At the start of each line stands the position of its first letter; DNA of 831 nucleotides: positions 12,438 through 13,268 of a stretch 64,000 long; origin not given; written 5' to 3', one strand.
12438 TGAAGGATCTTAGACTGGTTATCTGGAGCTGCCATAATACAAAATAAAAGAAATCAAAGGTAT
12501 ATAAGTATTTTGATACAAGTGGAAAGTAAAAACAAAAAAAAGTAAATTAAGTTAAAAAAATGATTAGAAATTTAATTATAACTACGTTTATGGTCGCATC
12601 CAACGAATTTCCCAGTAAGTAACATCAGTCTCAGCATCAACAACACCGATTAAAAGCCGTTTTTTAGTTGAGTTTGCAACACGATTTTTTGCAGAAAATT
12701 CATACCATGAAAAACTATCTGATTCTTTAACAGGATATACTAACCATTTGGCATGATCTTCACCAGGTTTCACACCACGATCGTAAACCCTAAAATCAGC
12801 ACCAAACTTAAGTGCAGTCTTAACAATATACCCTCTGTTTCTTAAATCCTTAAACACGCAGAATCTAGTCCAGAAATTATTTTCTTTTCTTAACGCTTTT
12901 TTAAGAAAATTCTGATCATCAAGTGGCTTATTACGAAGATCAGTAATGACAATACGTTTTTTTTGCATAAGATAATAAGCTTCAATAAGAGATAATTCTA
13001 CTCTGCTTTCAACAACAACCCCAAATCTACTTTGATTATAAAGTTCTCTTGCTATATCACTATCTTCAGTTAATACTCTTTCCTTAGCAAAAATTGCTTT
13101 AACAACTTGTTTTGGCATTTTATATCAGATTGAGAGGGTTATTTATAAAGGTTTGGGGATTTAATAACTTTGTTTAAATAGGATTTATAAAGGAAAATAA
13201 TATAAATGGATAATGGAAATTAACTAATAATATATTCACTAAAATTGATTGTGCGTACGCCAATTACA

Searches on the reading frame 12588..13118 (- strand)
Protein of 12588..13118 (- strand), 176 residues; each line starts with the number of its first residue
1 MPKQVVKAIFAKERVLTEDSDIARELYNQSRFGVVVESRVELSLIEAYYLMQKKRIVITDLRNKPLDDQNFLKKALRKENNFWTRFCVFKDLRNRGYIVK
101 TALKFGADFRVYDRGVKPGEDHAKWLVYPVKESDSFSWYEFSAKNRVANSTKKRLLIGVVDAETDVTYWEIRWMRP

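Call 8: search_protein_families(library=pfam, proteins=[window:12588-13118:-])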
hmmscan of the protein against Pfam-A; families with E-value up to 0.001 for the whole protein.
window:12588-13118:- (176 aa): 2 families
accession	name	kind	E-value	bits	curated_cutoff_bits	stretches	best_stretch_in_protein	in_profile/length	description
PF01974.23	tRNA_int_endo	-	2.3e-29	101.7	27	1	82-168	1-85/85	tRNA intron endonuclease, catalytic C-terminal domain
PF02778.19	tRNA_int_endo_N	-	1.7e-11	43.9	21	1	7-71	2-66/67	tRNA intron endonuclease, N-terminal domain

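Call 28: search_solved_structures(query=window:12588-13118:-, show_alignments=5, max_evalue=0.001)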
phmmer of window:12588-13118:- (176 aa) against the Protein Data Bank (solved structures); distinct sequences matched with E-value up to 0.001: 22.
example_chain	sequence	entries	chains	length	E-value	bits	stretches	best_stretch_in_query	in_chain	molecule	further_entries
3iey_A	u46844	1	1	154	5e-36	127.2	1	36-176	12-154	tRNA-splicing endonuclease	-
1a79_A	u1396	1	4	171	2.4e-30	108.7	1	13-176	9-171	TRNA ENDONUCLEASE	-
5x89_A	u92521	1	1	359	2.8e-24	88.9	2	32-175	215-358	EndA-like protein,tRNA-splicing endonuclease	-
4fz2_A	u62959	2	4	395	2.6e-23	85.8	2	69-159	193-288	tRNA intron endonuclease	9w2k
2cv8_A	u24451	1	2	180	1.2e-20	77.1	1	35-175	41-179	tRNA-splicing endonuclease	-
3p1z_B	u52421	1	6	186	3.7e-19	72.3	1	32-176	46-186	tRNA-splicing endonuclease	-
3ajv_B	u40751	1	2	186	9.5e-18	67.7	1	32-176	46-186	tRNA-splicing endonuclease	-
3p1y_A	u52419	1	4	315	1.6e-16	63.6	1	9-157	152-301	tRNA-splicing endonuclease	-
1r0v_A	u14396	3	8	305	2.2e-16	63.2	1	8-157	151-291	tRNA-intron endonuclease | Putative tRNA-intron endonuclease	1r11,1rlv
2gjw_A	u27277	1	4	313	2.3e-16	63.2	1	8-157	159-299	tRNA-splicing endonuclease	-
3iey_B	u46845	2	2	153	2.8e-16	62.9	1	43-175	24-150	NEQ261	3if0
2zyz_B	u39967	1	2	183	4.3e-13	52.5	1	37-164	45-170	tRNA-splicing endonuclease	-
2ohe_A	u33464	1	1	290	9.5e-09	38.4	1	87-160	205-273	tRNA-splicing endonuclease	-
2ohc_A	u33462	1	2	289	9.5e-09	38.4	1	87-160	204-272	tRNA-splicing endonuclease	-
6z9u_A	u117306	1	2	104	4.7e-07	32.9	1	84-174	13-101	tRNA-splicing endonuclease subunit Sen34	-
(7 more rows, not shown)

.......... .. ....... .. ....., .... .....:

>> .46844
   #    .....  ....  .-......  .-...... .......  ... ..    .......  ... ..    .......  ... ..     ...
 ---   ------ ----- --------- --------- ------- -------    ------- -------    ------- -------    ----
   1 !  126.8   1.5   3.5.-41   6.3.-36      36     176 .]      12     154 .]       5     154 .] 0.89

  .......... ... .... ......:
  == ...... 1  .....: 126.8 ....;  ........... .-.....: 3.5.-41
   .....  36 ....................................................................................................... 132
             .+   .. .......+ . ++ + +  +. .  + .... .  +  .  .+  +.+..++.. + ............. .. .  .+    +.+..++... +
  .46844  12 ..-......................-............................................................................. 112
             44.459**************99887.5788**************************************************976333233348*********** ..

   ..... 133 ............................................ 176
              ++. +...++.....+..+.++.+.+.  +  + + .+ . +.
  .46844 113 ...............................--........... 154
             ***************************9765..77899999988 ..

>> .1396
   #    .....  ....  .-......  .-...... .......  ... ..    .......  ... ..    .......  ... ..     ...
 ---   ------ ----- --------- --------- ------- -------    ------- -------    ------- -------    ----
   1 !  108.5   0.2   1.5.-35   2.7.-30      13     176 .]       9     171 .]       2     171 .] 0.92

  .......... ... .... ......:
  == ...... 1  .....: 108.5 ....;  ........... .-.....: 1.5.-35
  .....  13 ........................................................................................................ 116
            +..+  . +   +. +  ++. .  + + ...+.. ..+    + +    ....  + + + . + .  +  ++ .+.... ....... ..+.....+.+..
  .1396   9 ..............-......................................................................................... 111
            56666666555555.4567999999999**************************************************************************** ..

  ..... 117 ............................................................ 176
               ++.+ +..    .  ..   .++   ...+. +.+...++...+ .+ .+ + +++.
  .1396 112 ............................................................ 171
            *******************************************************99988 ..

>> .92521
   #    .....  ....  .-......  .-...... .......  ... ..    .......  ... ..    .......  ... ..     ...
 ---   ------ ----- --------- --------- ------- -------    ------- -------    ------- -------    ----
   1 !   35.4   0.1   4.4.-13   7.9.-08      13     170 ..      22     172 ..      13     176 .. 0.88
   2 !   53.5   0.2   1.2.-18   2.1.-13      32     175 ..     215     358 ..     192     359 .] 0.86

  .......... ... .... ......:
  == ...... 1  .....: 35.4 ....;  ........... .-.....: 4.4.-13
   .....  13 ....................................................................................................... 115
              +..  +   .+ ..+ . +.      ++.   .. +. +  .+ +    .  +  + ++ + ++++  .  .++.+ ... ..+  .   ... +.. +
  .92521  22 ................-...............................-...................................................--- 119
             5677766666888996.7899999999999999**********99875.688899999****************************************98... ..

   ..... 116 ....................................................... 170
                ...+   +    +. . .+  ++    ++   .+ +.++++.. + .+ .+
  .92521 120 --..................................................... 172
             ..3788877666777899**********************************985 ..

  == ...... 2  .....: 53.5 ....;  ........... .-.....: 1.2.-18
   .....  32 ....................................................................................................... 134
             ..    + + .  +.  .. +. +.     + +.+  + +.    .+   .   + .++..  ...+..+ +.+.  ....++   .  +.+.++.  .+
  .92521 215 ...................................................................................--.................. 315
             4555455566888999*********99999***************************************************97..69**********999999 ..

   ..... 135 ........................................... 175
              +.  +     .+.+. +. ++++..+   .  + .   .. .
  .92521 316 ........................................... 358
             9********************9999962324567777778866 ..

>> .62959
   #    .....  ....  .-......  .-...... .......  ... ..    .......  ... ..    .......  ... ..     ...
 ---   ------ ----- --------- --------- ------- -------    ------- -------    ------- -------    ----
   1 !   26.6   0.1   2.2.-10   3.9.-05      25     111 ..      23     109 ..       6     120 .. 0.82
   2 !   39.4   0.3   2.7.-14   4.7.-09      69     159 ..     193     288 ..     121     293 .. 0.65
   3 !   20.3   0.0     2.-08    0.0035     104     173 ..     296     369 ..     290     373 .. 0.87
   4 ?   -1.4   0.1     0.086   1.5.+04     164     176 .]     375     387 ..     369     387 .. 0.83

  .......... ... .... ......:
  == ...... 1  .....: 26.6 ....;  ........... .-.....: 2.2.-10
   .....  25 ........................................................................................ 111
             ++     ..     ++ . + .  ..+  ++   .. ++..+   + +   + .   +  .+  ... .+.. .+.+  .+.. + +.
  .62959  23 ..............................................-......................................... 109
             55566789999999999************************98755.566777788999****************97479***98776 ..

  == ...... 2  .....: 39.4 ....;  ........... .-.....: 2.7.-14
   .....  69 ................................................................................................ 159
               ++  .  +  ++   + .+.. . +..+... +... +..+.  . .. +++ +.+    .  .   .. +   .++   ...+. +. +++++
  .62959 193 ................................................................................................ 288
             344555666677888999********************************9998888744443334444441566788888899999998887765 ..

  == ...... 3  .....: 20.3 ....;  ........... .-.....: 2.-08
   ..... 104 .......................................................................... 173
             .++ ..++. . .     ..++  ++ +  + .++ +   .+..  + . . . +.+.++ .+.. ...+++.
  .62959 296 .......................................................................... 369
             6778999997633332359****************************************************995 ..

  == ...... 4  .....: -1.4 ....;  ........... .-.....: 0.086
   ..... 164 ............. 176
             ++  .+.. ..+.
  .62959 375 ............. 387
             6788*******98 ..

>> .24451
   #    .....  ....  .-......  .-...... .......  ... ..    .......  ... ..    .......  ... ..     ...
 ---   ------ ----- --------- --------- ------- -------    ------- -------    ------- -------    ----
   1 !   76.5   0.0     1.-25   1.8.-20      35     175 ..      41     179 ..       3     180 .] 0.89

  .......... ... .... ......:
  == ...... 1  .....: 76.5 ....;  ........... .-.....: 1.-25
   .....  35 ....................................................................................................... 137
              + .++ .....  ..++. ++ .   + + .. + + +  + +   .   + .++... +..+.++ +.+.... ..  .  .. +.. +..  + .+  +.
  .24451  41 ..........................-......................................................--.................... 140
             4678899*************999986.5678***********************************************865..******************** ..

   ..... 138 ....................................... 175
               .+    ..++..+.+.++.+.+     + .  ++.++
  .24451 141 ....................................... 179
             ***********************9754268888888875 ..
